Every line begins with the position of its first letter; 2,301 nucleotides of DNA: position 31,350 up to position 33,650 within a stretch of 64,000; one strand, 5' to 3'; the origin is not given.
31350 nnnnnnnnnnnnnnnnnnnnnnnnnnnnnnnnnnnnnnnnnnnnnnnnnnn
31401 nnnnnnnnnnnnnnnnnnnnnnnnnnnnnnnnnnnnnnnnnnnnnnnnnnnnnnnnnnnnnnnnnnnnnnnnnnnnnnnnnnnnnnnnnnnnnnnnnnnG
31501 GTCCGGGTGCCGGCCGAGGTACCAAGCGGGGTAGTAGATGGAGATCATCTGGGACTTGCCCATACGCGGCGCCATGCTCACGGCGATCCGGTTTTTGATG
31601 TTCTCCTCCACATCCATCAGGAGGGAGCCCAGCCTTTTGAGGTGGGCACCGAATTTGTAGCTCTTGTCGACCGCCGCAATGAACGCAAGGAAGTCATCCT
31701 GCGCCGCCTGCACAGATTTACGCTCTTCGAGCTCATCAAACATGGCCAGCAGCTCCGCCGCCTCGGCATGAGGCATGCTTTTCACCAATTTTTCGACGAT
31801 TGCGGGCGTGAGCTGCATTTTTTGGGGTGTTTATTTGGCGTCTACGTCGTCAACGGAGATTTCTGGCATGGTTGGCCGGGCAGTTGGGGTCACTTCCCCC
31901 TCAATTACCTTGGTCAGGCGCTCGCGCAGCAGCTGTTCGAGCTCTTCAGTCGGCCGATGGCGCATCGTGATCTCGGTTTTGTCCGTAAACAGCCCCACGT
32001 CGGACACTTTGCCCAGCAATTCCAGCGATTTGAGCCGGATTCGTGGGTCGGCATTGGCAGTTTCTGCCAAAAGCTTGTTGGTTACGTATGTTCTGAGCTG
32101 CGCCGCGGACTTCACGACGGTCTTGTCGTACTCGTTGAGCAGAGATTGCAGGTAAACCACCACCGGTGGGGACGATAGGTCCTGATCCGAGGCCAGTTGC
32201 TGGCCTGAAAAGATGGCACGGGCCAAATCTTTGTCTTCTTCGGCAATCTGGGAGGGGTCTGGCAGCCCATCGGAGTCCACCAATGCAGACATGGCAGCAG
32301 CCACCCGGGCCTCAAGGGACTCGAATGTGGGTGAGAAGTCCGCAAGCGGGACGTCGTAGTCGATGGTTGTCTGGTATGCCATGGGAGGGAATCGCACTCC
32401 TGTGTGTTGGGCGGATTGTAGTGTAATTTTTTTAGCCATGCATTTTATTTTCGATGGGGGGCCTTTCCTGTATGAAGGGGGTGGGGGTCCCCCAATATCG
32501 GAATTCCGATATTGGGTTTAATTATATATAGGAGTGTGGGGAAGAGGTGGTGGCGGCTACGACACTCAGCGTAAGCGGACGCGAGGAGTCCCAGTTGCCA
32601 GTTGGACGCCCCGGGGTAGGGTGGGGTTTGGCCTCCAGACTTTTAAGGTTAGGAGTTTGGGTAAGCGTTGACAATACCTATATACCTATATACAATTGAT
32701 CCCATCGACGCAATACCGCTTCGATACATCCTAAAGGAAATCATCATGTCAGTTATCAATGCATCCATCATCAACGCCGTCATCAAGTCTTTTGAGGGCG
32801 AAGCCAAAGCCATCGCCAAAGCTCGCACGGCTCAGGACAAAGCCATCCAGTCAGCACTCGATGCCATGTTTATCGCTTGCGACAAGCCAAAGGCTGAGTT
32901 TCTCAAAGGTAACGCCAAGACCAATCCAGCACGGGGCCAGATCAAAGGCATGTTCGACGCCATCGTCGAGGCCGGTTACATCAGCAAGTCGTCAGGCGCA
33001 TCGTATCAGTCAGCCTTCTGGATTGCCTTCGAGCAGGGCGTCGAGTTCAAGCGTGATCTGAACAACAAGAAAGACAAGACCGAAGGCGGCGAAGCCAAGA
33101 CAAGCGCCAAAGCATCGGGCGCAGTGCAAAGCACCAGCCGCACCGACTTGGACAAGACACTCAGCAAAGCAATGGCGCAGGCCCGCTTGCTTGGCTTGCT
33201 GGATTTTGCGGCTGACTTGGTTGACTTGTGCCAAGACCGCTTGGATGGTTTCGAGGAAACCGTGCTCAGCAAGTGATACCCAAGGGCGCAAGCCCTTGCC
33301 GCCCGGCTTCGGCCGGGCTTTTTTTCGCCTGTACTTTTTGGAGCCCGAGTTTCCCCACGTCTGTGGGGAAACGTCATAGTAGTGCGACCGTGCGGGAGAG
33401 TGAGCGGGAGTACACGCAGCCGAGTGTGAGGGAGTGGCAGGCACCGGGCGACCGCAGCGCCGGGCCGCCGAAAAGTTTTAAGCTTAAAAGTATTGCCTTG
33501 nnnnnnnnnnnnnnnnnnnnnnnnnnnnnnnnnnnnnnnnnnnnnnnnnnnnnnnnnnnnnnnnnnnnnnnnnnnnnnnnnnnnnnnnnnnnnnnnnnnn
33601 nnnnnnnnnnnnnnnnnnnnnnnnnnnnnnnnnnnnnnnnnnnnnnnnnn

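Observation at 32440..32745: Divergent control hub: perfect 26-bp palindrome centred on GAATTC between the late-operon start and the early promoter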

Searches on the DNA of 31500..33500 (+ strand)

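Call 3: search_dna_similar(query=window:31800-33400:+, collection=phages, mode=near, max_rows=30)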
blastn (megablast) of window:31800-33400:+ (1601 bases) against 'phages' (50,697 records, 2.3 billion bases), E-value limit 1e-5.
No match.

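Call 21: search_rna_families(source=window, start=31500, end=33500, threshold=evalue, max_evalue=1, show_alignments=3)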
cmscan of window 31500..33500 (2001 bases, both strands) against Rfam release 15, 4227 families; matches with E-value up to 1: 1.
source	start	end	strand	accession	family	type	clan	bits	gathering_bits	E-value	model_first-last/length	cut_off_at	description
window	33158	33327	+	RF01673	PhrS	Gene; sRNA;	-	18.3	37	0.085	1-212/212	no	PhrS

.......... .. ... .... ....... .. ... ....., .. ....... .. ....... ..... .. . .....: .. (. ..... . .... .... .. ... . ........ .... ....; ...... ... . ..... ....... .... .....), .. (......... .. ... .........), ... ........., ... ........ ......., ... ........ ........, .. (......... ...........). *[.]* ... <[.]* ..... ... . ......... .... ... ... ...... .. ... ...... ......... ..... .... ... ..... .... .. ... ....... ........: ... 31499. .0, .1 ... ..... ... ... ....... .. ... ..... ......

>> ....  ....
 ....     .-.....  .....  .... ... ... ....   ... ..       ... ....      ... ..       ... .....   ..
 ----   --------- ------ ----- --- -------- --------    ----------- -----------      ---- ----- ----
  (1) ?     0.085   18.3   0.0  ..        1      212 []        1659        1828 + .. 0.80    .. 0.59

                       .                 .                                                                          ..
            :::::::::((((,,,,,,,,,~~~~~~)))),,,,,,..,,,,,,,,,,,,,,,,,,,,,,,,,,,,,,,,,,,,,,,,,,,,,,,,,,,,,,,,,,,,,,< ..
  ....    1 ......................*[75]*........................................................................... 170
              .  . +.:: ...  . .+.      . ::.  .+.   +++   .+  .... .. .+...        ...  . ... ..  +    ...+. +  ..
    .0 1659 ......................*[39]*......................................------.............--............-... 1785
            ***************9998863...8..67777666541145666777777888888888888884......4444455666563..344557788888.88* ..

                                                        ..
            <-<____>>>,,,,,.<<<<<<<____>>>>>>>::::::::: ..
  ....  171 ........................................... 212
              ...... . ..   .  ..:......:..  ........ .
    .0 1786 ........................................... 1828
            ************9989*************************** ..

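Call 55: search_rna_families(source=L083, threshold=evalue, max_evalue=1, show_alignments=1)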
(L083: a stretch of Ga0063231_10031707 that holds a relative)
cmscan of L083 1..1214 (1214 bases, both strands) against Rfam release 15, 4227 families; matches with E-value up to 1: 1.
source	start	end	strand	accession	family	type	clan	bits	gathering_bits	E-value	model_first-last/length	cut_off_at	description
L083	1074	1190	+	RF00016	SNORD14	Gene; snRNA; snoRNA; CD-box;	-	20.2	64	0.44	1-111/111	no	Small nucleolar RNA SNORD14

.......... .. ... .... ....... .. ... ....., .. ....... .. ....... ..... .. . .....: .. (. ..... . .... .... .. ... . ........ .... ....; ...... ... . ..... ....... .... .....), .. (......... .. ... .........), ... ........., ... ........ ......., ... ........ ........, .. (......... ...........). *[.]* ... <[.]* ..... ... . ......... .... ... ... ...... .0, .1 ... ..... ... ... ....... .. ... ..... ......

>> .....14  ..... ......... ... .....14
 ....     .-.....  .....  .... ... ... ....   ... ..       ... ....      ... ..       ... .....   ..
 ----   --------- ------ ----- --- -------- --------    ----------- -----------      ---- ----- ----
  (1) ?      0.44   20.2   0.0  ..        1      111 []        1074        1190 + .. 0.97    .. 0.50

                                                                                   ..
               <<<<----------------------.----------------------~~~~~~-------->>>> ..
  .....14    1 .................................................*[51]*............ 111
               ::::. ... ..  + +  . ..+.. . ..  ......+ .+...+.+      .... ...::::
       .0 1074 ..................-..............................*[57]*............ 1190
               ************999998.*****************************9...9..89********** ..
